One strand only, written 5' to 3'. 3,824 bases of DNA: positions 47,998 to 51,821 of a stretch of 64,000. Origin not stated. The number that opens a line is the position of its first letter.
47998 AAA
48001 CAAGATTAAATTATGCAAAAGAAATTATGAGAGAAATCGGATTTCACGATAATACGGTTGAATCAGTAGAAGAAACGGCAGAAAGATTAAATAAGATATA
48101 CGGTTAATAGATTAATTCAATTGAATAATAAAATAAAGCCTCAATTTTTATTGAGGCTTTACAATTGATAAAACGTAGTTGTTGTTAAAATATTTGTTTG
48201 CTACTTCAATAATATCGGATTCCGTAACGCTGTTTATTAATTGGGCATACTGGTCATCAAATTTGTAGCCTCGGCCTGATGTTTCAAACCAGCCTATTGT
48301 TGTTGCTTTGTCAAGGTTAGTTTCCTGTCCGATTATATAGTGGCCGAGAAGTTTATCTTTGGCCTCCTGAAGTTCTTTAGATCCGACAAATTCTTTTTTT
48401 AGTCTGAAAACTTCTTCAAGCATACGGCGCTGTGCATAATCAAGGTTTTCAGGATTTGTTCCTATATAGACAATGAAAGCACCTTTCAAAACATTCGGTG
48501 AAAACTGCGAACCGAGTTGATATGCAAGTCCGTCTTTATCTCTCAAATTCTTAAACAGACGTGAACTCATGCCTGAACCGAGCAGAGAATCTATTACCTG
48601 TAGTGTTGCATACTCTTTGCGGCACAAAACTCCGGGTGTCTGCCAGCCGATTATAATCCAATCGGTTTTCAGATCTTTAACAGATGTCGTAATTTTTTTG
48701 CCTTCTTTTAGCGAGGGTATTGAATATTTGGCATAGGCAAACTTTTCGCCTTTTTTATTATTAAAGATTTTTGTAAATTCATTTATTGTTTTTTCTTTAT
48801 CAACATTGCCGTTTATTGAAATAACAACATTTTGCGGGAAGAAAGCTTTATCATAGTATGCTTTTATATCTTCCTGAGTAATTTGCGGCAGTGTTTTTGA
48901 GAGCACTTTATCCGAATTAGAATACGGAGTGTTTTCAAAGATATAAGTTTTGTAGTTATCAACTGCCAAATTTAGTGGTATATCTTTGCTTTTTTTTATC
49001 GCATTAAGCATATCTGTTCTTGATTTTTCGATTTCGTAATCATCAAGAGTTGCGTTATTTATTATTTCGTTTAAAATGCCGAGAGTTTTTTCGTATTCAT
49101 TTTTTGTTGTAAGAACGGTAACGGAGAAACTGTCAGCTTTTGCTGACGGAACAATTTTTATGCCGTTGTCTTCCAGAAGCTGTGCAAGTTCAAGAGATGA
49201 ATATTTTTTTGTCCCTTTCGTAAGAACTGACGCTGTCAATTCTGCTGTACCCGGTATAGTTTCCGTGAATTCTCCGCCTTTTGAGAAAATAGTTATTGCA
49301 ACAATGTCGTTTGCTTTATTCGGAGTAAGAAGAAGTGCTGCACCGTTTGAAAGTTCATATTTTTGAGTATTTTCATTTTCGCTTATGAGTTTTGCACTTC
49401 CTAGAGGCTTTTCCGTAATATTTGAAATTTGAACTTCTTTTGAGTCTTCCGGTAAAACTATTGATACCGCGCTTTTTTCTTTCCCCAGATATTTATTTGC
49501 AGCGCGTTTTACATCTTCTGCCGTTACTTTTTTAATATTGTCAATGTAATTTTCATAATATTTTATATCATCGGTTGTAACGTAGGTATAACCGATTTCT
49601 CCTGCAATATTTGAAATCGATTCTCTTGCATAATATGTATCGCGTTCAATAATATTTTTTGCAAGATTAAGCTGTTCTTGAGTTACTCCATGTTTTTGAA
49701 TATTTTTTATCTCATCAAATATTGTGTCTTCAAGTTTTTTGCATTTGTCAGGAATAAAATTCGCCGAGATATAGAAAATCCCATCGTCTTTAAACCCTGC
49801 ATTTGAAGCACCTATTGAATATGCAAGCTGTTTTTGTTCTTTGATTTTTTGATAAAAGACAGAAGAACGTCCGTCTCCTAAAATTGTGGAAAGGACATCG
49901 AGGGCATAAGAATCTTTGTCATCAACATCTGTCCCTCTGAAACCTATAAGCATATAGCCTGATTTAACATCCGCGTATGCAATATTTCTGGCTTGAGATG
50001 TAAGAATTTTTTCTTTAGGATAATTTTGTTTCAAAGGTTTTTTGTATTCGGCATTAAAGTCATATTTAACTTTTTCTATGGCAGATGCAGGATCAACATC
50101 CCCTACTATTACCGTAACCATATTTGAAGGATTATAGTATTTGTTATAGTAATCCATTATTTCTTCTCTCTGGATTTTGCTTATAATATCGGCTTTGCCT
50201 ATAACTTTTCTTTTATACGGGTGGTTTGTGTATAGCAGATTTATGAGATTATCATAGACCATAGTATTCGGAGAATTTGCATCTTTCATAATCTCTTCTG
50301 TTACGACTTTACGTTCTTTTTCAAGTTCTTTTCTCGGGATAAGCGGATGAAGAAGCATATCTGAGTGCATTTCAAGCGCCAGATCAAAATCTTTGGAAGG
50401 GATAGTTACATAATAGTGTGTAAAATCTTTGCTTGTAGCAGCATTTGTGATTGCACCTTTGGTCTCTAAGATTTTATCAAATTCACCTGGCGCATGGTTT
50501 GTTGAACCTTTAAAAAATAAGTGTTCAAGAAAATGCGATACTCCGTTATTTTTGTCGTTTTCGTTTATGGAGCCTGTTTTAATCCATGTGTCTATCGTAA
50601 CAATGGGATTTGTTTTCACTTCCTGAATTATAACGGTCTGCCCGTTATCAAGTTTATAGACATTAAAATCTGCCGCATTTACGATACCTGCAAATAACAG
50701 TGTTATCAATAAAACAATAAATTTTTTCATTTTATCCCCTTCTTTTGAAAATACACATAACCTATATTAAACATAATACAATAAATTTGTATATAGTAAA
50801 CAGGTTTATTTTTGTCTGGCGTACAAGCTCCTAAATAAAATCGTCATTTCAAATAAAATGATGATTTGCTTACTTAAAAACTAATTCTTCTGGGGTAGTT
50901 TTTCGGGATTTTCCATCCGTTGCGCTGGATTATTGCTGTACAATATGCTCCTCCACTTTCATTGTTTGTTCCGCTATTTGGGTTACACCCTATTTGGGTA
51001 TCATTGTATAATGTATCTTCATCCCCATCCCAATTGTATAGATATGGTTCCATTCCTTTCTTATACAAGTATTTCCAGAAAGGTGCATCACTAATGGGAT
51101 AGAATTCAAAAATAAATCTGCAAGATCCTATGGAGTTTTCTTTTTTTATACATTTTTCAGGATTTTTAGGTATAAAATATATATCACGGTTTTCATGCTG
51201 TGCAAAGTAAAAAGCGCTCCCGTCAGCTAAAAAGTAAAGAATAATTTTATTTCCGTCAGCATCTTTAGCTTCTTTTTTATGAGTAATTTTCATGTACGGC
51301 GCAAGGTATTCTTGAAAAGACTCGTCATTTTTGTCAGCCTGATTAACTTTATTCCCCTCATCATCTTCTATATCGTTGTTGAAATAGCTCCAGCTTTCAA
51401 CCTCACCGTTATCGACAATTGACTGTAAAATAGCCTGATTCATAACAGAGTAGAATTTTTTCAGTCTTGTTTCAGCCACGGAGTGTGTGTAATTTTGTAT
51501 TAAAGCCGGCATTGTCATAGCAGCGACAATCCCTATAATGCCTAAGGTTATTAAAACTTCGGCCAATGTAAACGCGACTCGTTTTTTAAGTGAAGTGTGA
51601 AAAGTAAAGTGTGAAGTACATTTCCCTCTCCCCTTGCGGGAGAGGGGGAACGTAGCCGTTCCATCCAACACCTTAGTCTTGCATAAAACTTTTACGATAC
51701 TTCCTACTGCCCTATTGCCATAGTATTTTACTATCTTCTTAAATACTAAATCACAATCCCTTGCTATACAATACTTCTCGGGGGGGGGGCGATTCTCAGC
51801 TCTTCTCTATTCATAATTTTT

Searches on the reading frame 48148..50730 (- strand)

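Call 40: search_protein_families(library=pfam, proteins=[window:48148-50730:-], max_evalue=0.001)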
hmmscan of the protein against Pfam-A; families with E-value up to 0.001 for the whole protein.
window:48148-50730:- (860 aa): 2 families
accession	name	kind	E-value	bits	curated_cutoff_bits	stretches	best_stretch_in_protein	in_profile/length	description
PF05193.26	Peptidase_M16_C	-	4e-77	258.6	23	2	185-360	1-180/181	Peptidase M16 inactive domain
PF00675.25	Peptidase_M16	-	4.9e-48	163.3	22.3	2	33-178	2-147/149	Insulinase (Peptidase family M16)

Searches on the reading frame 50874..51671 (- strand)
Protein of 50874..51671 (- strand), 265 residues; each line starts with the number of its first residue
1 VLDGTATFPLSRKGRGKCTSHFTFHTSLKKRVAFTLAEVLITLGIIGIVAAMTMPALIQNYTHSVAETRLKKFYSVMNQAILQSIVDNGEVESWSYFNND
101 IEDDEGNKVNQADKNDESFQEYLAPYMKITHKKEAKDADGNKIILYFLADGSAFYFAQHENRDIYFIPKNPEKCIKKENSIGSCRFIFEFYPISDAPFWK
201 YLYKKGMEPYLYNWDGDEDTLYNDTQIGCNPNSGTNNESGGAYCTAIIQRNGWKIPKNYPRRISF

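Call 41: search_protein_families(library=pfam, proteins=[window:50874-51671:-], max_evalue=0.01)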
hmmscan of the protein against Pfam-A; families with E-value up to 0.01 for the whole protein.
window:50874-51671:- (265 aa): 2 families
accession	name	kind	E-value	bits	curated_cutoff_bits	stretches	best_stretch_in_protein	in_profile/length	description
PF20318.3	DUF6613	-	3.3e-27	96.2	24.3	1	57-262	2-199/200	Family of unknown function (DUF6613)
PF07963.17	N_methyl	-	0.00016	21.5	21.2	1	33-53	6-26/27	Prokaryotic N-terminal methylation motif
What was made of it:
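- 50874..51572 (-): Locus F mature pilin-like protein, carrying N_methyl and DUF6613. call 41 (DUF6613 E = 3e-27).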

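Call 56: find_homologous_proteins(query=window:50874-51671:-, max_evalue=0.00001)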
Query window:50874-51671:- (265 aa): 7058 proteins with E <= 0.00001 among 8000 candidates; the best 120 are listed.
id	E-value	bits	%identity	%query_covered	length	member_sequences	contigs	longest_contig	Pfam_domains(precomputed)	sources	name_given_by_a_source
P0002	1.7e-149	515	91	91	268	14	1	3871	PF20318.4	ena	-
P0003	2.5e-140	485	81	93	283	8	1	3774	PF20318.4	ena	-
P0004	2.1e-129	449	82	91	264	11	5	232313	PF07963.18,PF20318.4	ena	-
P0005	2.9e-129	449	82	89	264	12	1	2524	PF20318.4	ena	-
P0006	9.6e-129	447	77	98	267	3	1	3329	PF20318.4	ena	-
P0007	1.3e-126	440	81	89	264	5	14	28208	PF20318.4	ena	-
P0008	1.5e-126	440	75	95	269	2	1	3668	PF20318.4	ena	-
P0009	8.0e-123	427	79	89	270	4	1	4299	PF20318.4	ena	-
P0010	2.2e-122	426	79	89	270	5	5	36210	PF20318.4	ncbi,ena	-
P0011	2.5e-119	416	69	97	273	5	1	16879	PF20318.4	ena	-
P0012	6.5e-118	411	77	89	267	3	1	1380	PF07963.18,PF20318.4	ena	-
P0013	9.7e-118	411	72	96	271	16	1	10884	PF20318.4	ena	-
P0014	1.8e-117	410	76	91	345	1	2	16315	PF20318.4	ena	-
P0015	7.0e-116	405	73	91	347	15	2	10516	PF07963.18,PF20318.4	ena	-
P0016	3.2e-114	399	76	88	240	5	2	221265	PF07963.18,PF20318.4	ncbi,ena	-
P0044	2.8e-92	327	64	88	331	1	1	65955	PF20318.4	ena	-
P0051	1.3e-91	325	64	88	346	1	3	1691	PF20318.4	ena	-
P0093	2.0e-73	266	53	88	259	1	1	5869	PF07963.18,PF20318.4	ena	-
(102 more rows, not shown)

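Call 58: find_encoding_contigs(protein=P0051, flank=1500, max_places=4)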
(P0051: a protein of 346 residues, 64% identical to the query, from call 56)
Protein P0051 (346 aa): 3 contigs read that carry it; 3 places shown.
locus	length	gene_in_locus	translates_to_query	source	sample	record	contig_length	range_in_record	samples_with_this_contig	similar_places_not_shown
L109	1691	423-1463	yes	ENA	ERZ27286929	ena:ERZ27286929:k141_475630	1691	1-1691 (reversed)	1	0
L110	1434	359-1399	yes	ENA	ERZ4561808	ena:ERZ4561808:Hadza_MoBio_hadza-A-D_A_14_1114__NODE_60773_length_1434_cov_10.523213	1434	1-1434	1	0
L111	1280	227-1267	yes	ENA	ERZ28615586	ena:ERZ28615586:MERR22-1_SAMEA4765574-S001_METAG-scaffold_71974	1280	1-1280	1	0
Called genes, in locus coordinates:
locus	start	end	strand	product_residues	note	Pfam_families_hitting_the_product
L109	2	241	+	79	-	?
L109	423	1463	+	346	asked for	PF20318:DUF6613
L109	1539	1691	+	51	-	?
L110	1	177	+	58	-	?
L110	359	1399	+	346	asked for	PF20318:DUF6613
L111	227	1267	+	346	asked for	PF20318:DUF6613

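Call 59: find_encoding_contigs(protein=P0093, flank=1500, max_places=4)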
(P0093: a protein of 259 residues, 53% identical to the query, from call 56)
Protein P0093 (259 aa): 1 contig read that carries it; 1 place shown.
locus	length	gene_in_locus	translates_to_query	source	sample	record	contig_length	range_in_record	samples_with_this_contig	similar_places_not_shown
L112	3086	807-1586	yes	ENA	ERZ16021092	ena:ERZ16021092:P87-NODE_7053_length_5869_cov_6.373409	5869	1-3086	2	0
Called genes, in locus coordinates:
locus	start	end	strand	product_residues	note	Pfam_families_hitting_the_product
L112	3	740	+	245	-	?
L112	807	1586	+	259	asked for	PF07963:N_methyl (weak), PF20318:DUF6613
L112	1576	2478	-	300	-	-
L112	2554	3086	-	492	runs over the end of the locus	PF01225:Mur_ligase, PF08245:Mur_ligase_M, PF02875:Mur_ligase_C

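Call 60: find_encoding_contigs(protein=P0044, flank=1500, max_places=4)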
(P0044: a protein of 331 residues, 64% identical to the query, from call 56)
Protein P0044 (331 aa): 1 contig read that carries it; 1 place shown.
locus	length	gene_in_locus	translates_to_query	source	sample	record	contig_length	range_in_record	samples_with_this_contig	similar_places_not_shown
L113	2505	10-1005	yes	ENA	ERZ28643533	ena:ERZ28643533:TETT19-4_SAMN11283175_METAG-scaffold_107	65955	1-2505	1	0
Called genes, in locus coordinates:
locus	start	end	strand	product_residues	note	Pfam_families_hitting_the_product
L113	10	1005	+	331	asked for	PF20318:DUF6613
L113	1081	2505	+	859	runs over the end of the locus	PF00675:Peptidase_M16, PF05193:Peptidase_M16_C, PF00675:Peptidase_M16, PF05193:Peptidase_M16_C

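Call 70: predict_structure(alignment_id=A2)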
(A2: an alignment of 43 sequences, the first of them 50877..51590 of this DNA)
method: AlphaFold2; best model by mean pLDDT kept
length: 238 residues; sequences in the alignment: 43
mean_pLDDT: 91.5   pTM: 0.85
mean pLDDT of the five models: 91.5, 91.4, 89.5, 89.1, 88.7
residues with pLDDT >= 90: 196; 70-90: 15; 50-70: 25; < 50: 2
segments of 3 or more residues with pLDDT < 50: none
pLDDT, mean of each block of 10 residues (from residue 1): 55 66 78 96 99 98 95 94 97 98 98 97 98 97 97 95 95 94 96 95 76 89 98 95
secondary structure, 60 per line:
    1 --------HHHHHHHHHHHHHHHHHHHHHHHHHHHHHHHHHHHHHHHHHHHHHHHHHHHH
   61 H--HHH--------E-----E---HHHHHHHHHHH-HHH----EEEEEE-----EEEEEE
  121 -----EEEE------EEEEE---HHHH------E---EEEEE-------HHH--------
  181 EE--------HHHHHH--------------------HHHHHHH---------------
elements in order: H9-61 H85-95 E104-109 E115-120 E126-129 E136-140 H144-147 E158-162 H191-196 H217-223
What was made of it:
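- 50874..51572 (-): The AlphaFold2 model has pLDDT 91.5 and a 53-residue N-terminal helix (call 70).
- On Type IV pilin / pseudopilin (class III signal peptide): The AlphaFold2 model (pLDDT 91.5) has helix 9-61 plus a 5-strand alpha/beta head (call 70).
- The structure model has a 53-residue alpha-1 helix plus an alpha/beta head (call 70).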

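Call 72: fold_search(model_id=the predicted structure, library=pdb)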
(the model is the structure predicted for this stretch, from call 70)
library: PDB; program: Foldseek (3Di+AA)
matches with E <= 10: 630; with E <= 0.001: 0
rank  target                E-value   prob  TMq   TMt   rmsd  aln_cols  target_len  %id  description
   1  4yd8_A                4.3e-01  0.30  0.14  0.10   3.4        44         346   18  Bardet-Biedl Syndrome 9 Protein (aa1-407), Homo sapiens (released 2015-06-24)
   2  1oej                  4.3e-01  0.25  0.21  0.25   5.4        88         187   11  YodA from Escherichia coli crystallised with no added ions (released 2003-08-15)
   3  5ul2                  4.3e-01  0.18  0.15  0.06  10.5       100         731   14  Structure of Apo, SeMet-labeled Cobalamin-dependent S-adenosylmethionine radical enzyme OxsB (released 2017-04-19)
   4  8xud_J                5.2e-01  0.07  0.18  0.25  16.2       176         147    8  Crystal structure of adaptor NlpI in complex with endopeptidase MepS and PDZ-protease Prc (released 2024-06-05)
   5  4fcm_A                5.5e-01  0.08  0.15  0.22  14.8       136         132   12  Crystal structure of the NTF2-like domain of human G3BP1 in complex with a peptide (released 2013-06-05)
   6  3qij_B                5.5e-01  0.06  0.11  0.09  18.5       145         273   14  Primitive-monoclinic crystal structure of the FERM domain of protein 4.1R (released 2011-02-09)
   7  9qoe_B                6.7e-01  0.16  0.15  0.12   4.1        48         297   23  APH(2'')-Id with a fragment (released 2026-02-11)
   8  6ta7_B                6.7e-01  0.08  0.14  0.22  12.3       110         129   12  CRYSTAL STRUCTURE OF HUMAN G3BP1-NTF2 IN COMPLEX WITH HUMAN CAPRIN1-DERIVED SOLOMON MOTIF (released 2021-05-12)
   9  4arh                  7.1e-01  0.20  0.17  0.20   4.5        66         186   14  X ray structure of the periplasmic zinc binding protein ZinT from Salmonella enterica (released 2013-05-08)
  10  8th1_A                7.1e-01  0.07  0.14  0.21  12.6       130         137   11  Crystal Structure of the G3BP1 NTF2-like domain bound to the IDR1 of SARS-CoV-2 nucleocapsid protein D3L mutant (released 2023-12-27)
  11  8y8y                  7.6e-01  0.02  0.12  0.10  20.9       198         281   12  Crystal structure of the PTPN21 FERM domain (released 2024-07-10)
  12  9v80_B                8.1e-01  0.09  0.11  0.08   9.2        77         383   12  Cryo-EM structure of KICSTOR CCC complex (state 4) (released 2025-11-12)
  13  6ibe                  8.6e-01  0.12  0.14  0.12   8.9        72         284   15  The FERM domain of Human EPB41L3 (released 2018-12-19)
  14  4dsd_A                9.7e-01  0.20  0.13  0.23   3.6        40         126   22  Crystal structure of a putative periplasmic protein (BACOVA_05534) from Bacteroides ovatus ATCC 8483 at 1.75 A resolut (released 2012-03-21)
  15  4poi_A                1.0e+00  0.15  0.13  0.23   4.2        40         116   20  Crystal structure of a putative periplasmic protein (BACCAC_02096) from Bacteroides caccae ATCC 43185 at 2.30 A resolu (released 2014-03-12)
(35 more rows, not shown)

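Call 73: search_solved_structures(query=A2, max_evalue=1)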
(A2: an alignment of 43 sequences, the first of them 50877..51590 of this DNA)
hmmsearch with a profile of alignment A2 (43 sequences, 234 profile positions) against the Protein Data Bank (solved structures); distinct sequences matched with E-value up to 1: 20.
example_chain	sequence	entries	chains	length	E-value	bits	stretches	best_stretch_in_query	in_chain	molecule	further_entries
9egp_A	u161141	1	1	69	1e-06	31.8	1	3-39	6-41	Geopilin domain 1 protein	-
7tgg_A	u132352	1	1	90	1e-05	28.6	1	3-36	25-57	Geopilin domain 1 protein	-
9laa_A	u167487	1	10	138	0.00014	24.9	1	1-31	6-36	Type IV pilin protein PilA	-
8tj2_C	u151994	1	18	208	0.00023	24.1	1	8-49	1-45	Type IV major pilin protein PilA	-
2m7g_A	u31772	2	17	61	0.00042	23.3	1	8-36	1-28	Geopilin domain 1 protein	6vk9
8pfb_G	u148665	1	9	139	0.0072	19.3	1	8-72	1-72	Type IV pilin PilE1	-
6gv9_A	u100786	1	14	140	0.015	18.2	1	8-48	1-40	Prepilin peptidase-dependent protein D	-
8tum_e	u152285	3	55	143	0.016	18.2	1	8-31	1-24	Type IV major pilin protein PilA | Pilin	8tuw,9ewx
1ay2_A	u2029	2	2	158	0.019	17.9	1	8-36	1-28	TYPE 4 PILIN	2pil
1oqw_A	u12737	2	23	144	0.025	17.5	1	8-31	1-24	Fimbrial protein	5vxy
8tob_GA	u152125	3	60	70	0.031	17.2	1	9-42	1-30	Fimbrial protein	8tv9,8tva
5wda_A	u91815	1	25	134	0.047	16.6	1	8-37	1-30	General secretion pathway protein G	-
8p3b_A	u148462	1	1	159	0.059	16.3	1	8-37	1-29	Fimbrial protein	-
5kua_A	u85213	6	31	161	0.068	16.1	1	8-36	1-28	pilin | Neisseria meningitidis PilE variant SB-GATDH | Neisseria meningitidis PilE, SB-DATDH variant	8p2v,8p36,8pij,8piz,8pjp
2hi2_A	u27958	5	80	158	0.076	15.9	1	8-36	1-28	Fimbrial protein | PilA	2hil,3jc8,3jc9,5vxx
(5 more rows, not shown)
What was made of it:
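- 50874..51572 (-): A profile search hits solved type IV pilins (call 73).
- Closest known: Canonical type IV pilins and type II secretion pseudopilins. Same: The N-terminal methylation motif, Glu5, a long hydrophobic alpha-1 helix and an alpha/beta head (calls 41, 70, 73).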
